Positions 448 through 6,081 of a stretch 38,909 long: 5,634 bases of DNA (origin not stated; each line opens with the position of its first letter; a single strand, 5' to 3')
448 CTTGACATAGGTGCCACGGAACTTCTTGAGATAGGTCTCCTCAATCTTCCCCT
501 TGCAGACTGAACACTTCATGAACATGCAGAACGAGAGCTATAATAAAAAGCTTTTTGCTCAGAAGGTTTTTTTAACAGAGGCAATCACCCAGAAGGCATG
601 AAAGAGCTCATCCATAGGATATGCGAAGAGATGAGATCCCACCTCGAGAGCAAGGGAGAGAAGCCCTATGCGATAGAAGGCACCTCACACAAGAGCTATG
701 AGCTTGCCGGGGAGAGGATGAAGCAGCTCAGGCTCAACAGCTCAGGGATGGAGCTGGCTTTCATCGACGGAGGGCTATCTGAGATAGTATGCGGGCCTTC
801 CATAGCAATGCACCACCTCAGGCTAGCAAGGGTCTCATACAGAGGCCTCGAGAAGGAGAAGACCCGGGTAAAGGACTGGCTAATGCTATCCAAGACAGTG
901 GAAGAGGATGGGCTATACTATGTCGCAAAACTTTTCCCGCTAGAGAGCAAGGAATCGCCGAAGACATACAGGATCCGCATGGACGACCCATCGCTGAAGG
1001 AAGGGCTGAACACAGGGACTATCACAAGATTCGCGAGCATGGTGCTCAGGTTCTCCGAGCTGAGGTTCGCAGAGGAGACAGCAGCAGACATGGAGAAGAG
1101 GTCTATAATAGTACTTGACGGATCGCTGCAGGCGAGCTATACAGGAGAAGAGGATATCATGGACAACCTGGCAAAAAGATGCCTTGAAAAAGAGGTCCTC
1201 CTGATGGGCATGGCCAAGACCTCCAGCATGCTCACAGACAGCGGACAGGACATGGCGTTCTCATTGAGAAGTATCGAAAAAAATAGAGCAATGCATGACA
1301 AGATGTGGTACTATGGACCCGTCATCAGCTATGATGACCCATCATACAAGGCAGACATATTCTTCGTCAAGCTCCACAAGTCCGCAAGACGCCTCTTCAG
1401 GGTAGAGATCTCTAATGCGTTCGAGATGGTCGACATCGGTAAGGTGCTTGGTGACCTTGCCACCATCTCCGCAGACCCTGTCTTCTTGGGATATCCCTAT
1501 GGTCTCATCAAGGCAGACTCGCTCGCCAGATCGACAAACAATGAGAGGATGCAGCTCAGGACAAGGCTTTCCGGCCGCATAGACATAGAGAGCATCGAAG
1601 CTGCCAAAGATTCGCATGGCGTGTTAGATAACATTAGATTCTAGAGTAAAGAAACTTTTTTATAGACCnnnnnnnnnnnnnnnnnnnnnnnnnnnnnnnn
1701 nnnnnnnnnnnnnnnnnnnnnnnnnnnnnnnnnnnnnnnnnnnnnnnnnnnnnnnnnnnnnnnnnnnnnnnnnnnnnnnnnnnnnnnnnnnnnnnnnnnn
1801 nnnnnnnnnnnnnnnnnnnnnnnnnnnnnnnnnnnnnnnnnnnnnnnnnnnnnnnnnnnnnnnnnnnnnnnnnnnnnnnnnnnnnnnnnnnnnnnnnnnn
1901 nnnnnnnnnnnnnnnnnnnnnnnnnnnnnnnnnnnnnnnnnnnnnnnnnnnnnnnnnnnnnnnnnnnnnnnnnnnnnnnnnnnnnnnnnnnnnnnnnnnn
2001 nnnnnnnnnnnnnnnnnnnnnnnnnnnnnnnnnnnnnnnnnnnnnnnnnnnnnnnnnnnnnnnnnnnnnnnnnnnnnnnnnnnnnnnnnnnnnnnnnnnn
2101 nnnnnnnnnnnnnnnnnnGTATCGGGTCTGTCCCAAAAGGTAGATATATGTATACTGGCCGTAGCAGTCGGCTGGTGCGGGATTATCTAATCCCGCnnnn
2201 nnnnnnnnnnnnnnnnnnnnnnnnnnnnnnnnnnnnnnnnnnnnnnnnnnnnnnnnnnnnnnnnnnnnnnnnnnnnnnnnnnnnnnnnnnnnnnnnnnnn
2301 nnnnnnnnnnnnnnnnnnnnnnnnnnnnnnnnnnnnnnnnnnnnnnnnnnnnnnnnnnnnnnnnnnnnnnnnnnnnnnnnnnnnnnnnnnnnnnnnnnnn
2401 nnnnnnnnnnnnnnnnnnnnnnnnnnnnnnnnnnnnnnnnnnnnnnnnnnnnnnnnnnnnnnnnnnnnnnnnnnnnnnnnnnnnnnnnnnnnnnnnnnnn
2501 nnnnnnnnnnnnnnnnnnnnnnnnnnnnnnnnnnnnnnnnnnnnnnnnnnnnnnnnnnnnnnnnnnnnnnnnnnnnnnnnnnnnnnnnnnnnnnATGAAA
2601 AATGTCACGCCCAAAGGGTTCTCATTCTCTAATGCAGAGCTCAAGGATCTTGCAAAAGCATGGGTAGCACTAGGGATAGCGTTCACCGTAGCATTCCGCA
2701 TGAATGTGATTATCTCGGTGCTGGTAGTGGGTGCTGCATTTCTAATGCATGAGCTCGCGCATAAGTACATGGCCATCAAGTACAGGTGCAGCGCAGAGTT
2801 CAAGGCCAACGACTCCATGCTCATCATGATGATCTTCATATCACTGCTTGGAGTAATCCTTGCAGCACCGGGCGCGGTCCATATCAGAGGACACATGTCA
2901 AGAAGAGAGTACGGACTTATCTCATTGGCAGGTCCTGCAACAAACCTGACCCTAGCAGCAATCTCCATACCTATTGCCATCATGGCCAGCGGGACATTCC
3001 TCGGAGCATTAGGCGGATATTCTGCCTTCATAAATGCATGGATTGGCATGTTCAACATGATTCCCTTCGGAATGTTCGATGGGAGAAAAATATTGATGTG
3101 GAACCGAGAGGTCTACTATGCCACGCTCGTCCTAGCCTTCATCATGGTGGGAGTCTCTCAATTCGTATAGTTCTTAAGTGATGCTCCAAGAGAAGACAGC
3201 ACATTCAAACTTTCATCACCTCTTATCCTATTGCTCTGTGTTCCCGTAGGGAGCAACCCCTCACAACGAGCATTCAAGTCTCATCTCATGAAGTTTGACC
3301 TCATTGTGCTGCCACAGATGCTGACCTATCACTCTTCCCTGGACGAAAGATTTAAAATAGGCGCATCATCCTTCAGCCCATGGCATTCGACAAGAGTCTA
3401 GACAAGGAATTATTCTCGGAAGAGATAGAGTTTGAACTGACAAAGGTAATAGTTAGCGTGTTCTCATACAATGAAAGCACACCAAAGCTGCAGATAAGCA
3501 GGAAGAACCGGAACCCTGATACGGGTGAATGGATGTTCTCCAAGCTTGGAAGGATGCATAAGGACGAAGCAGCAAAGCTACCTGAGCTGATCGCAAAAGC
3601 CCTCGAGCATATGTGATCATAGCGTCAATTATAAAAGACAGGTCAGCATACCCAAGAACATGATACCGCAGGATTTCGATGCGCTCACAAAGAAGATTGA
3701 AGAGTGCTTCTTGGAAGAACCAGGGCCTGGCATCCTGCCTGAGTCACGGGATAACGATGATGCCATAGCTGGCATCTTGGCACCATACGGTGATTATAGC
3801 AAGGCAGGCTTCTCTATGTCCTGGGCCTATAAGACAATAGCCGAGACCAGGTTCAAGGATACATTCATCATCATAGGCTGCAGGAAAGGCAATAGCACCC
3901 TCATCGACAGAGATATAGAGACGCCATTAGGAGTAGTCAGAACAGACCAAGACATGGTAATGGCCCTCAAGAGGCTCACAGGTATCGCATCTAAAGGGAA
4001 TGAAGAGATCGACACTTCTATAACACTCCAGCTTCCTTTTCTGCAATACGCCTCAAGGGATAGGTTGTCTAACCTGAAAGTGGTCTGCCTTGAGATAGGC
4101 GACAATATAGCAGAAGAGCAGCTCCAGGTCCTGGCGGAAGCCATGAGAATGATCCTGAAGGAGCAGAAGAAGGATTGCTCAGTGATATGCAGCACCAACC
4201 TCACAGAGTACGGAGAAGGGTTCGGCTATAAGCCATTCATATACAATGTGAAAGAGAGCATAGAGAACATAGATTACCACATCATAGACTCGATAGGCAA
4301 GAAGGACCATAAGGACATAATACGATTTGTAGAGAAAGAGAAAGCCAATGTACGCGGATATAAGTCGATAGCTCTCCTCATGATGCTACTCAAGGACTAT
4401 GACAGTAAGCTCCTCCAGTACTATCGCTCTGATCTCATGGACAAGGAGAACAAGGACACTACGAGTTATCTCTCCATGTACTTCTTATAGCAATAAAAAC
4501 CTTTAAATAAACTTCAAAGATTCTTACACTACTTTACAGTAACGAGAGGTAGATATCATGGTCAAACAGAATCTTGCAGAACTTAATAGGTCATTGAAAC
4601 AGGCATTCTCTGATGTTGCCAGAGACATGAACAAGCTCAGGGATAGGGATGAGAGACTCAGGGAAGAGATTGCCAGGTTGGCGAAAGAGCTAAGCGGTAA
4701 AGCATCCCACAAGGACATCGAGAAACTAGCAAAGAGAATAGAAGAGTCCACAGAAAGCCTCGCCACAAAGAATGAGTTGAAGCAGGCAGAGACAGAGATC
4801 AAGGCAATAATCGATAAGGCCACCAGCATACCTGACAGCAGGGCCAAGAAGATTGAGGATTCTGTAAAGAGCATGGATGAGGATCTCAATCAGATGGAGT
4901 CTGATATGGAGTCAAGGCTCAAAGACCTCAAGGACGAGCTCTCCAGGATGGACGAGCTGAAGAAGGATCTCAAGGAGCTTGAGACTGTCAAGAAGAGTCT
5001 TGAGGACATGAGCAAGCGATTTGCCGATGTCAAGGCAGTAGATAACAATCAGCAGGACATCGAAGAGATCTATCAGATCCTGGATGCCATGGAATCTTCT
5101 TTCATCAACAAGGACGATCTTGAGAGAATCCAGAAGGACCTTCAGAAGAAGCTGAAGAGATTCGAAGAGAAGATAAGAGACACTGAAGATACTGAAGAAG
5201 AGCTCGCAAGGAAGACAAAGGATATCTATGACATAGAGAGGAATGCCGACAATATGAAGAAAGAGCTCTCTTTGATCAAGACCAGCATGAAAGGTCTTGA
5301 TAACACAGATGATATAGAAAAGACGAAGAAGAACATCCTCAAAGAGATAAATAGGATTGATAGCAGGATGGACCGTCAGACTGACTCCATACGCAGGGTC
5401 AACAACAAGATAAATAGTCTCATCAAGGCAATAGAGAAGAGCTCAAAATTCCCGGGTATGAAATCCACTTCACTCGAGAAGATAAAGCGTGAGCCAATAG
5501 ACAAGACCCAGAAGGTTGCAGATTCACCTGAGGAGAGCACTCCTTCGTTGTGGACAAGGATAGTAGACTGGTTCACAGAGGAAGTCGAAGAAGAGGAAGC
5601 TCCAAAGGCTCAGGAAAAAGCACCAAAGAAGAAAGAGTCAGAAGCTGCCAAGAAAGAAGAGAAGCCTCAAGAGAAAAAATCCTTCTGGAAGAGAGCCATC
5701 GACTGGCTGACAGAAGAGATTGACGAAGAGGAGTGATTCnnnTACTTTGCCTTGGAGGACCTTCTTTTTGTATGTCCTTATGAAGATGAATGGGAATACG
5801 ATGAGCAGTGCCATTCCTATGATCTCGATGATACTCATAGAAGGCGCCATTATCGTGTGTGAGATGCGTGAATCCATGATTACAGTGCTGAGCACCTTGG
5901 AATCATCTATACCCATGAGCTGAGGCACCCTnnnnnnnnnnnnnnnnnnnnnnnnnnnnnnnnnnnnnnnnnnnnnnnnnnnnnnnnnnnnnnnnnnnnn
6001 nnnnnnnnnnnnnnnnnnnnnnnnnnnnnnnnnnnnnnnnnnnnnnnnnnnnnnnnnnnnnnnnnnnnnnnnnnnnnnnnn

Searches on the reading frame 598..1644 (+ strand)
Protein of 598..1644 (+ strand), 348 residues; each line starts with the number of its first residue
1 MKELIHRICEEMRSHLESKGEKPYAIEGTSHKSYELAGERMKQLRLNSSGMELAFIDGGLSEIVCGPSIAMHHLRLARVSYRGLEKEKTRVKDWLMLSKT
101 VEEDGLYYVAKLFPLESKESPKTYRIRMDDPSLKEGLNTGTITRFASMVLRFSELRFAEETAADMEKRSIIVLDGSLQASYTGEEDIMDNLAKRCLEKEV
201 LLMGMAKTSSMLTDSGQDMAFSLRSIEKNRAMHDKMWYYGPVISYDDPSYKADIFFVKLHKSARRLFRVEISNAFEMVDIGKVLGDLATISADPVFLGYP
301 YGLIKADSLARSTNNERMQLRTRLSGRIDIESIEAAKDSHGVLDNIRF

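Call 7: search_protein_families(library=pfam, proteins=[window:598-1644:+], max_evalue=0.001)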
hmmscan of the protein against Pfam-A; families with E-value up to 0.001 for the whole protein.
window:598-1644:+ (348 aa): 1 family
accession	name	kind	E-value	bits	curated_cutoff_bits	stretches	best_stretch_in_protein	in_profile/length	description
PF09376.16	NurA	-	1.7e-10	41.3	21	1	138-311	63-253/254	NurA domain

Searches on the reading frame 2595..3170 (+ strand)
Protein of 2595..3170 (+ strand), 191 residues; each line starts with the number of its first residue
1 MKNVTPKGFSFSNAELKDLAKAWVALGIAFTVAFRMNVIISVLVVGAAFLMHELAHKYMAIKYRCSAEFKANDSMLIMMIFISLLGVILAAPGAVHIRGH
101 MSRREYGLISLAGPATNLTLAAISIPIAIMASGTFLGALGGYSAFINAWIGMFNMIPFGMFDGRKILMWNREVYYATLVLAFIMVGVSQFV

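Call 7: search_protein_families(library=pfam, proteins=[window:2595-3170:+], max_evalue=0.001)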
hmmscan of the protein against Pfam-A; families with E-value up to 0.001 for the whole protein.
window:2595-3170:+ (191 aa): 1 family
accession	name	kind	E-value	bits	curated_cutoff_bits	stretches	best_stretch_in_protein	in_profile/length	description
PF02163.28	Peptidase_M50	-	4.2e-08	33.2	27.2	0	42-133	3-105/221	Peptidase family M50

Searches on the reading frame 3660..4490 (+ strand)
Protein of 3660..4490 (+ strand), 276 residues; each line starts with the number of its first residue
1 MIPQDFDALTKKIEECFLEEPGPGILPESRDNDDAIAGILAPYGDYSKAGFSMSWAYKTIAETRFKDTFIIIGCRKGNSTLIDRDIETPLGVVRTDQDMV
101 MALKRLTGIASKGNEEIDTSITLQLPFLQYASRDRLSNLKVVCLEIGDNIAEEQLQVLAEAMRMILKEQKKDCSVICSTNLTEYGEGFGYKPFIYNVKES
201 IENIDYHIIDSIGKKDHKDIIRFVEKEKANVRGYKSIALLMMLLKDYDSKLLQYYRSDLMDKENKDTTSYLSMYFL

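Call 7: search_protein_families(library=pfam, proteins=[window:3660-4490:+], max_evalue=0.001)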
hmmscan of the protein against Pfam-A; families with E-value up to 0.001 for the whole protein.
window:3660-4490:+ (276 aa): 1 family
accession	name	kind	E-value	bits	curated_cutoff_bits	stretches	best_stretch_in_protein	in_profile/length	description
PF01875.22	Memo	-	1.6e-27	96.8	27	1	3-273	10-268/269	Memo-like protein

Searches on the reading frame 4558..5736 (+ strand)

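Call 7: search_protein_families(library=pfam, proteins=[window:4558-5736:+], max_evalue=0.001)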
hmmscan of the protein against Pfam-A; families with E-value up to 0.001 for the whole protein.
window:4558-5736:+ (392 aa): 3 families
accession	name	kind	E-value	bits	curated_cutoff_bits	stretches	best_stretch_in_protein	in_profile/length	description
PF04513.17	Baculo_PEP_C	-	0.00023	21.7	38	0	169-268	16-119/140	Baculovirus polyhedron envelope protein, PEP, C terminus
PF07889.17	DUF1664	-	0.00033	21.1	34.6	0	232-294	38-98/124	Protein of unknown function (DUF1664)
PF04108.17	ATG17_like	-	0.00051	20.1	43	0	5-177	120-293/355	Autophagy protein ATG17-like domain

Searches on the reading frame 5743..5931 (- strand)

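Call 60: search_protein_families(library=ncbifam, proteins=[window:5743-5931:-], max_evalue=10)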
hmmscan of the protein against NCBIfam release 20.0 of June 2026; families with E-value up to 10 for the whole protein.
seq(63 aa): 1 family
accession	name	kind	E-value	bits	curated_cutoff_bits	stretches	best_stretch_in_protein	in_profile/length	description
TIGR00701.1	TIGR00701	equivalog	0.0081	16.3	138.05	1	17-54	44-81/142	protoporphyrinogen oxidase HemJ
